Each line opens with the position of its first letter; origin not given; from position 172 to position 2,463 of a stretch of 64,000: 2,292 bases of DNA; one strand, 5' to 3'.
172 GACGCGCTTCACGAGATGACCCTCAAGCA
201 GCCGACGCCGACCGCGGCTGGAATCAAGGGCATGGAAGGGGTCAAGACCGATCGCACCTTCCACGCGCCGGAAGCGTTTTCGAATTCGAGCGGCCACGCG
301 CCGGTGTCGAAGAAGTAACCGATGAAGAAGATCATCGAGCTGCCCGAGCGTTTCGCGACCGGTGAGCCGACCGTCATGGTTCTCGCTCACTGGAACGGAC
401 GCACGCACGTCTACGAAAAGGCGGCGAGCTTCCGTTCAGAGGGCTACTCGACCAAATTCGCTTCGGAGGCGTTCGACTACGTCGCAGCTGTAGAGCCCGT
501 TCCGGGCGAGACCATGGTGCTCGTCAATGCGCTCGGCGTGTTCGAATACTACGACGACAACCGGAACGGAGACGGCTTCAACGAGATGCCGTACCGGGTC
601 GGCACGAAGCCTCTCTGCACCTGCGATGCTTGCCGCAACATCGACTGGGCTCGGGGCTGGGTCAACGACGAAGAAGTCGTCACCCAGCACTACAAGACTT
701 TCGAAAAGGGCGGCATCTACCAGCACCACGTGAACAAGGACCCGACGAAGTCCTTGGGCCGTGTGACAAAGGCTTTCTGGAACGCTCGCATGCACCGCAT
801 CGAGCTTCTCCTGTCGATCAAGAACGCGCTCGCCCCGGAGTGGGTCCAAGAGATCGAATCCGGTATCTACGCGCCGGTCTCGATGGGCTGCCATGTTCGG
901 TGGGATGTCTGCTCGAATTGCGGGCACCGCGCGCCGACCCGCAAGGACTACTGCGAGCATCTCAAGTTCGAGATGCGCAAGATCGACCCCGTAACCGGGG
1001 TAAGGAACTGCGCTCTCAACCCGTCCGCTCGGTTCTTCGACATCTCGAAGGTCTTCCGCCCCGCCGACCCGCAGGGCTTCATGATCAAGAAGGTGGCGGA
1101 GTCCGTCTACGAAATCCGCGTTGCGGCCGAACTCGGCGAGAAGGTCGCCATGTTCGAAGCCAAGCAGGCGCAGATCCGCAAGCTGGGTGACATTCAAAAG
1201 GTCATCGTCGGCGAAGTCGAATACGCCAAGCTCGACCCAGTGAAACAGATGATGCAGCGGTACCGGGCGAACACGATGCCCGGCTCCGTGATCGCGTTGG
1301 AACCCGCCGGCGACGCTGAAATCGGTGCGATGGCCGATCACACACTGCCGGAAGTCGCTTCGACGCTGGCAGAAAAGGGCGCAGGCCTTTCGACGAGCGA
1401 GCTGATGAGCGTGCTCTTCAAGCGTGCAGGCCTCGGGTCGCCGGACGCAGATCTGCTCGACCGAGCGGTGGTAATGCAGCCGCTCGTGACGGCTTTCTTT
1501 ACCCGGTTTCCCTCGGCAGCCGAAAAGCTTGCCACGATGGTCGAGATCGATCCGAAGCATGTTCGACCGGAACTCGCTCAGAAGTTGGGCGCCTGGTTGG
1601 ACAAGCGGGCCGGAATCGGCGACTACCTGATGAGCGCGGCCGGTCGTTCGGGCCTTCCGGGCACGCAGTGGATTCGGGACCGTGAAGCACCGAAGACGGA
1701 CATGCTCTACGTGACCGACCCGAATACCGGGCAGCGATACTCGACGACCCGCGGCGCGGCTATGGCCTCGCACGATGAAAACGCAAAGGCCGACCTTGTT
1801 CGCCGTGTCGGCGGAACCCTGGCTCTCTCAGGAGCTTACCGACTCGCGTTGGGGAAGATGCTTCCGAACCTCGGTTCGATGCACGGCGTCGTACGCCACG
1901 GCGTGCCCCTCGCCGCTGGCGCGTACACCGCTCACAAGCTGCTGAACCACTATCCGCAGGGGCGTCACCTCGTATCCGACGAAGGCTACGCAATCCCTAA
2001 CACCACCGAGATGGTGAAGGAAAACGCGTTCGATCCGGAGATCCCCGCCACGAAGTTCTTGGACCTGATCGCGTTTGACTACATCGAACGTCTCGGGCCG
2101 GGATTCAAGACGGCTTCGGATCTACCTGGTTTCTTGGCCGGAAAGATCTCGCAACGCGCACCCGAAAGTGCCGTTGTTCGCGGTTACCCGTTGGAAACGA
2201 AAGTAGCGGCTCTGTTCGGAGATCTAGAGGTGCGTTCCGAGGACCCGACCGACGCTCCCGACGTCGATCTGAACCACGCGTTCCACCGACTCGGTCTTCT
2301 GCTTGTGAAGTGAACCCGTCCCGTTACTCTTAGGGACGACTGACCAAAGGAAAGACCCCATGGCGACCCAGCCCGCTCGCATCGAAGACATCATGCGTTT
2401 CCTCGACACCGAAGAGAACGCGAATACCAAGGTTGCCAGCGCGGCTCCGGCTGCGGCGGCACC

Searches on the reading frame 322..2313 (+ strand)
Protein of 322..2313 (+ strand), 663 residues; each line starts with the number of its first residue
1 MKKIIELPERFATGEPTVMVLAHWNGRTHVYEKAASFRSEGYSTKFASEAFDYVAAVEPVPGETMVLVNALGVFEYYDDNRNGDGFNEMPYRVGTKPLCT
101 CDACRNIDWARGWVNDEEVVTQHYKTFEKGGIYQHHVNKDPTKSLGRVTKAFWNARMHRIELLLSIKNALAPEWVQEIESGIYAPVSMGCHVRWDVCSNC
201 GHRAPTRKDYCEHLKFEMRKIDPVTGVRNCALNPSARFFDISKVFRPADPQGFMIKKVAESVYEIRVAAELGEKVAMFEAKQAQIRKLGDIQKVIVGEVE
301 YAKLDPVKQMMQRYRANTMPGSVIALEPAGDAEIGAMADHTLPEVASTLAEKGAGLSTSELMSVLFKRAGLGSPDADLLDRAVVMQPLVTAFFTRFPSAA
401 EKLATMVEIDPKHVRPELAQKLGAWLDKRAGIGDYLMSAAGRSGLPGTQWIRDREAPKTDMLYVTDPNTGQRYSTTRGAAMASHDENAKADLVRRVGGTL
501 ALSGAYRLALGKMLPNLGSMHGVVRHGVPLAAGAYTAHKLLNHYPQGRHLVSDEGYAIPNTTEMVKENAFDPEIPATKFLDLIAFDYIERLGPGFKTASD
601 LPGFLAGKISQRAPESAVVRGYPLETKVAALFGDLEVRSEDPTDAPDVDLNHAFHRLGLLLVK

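Call 16: search_protein_families(library=phrogs, proteins=[window:322-2313:+], max_evalue=0.001)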
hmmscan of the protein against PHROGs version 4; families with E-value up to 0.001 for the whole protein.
window:322-2313:+ (663 aa): 3 families
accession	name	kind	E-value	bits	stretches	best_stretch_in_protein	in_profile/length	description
phrog_2774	-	unknown function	1e-11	45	1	112-250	60-206/1263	-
phrog_16951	-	unknown function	6e-09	36.5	1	173-297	123-230/312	-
phrog_18299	-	head and packaging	1.2e-07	32.2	1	119-217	105-210/257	head maturation protease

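Call 41: find_encoding_contigs(protein=window:322-2313:+, flank=10000, max_places=2)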
Protein window:322-2313:+ (663 aa): 11 contigs read that carry it; 2 places shown.
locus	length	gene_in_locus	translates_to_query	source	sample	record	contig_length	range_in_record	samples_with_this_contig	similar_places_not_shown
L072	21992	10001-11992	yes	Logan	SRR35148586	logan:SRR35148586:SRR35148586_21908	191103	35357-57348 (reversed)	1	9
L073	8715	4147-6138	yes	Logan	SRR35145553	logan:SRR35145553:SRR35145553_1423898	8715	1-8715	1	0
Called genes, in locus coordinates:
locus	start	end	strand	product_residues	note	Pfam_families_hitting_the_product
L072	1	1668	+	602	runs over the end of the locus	PF04998:RNA_pol_Rpb1_5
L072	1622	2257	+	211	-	-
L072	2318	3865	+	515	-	-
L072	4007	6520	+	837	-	-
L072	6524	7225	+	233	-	-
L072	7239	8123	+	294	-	-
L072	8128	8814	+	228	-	-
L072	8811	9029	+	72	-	-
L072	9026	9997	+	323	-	-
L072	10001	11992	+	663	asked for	-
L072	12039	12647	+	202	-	-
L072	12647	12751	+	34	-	-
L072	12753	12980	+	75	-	-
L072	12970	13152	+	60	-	-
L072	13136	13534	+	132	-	-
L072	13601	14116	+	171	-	-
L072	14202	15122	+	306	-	-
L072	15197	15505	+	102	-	-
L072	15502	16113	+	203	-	-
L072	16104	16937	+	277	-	-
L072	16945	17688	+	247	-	-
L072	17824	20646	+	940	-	-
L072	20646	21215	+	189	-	-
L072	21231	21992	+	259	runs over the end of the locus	-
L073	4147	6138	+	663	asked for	-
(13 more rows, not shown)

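Call 68: find_related_loci(query=L072:1-1665:+, collection=metagenome_contigs, flank=10000)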
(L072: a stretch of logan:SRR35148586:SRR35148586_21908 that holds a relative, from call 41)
Query L072:1-1665:+ (555 aa) in metagenome_contigs; peptide patterns used: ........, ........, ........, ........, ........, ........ (x = any residue, [..] = any of these).
54 stretches matched a pattern; 2 encode a relative of the query (tblastn E <= 1e-3); 2 distinct loci.
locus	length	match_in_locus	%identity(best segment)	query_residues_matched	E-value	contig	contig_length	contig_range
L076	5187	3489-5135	59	4-555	0e+0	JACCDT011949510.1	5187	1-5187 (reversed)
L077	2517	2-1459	58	67-555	0e+0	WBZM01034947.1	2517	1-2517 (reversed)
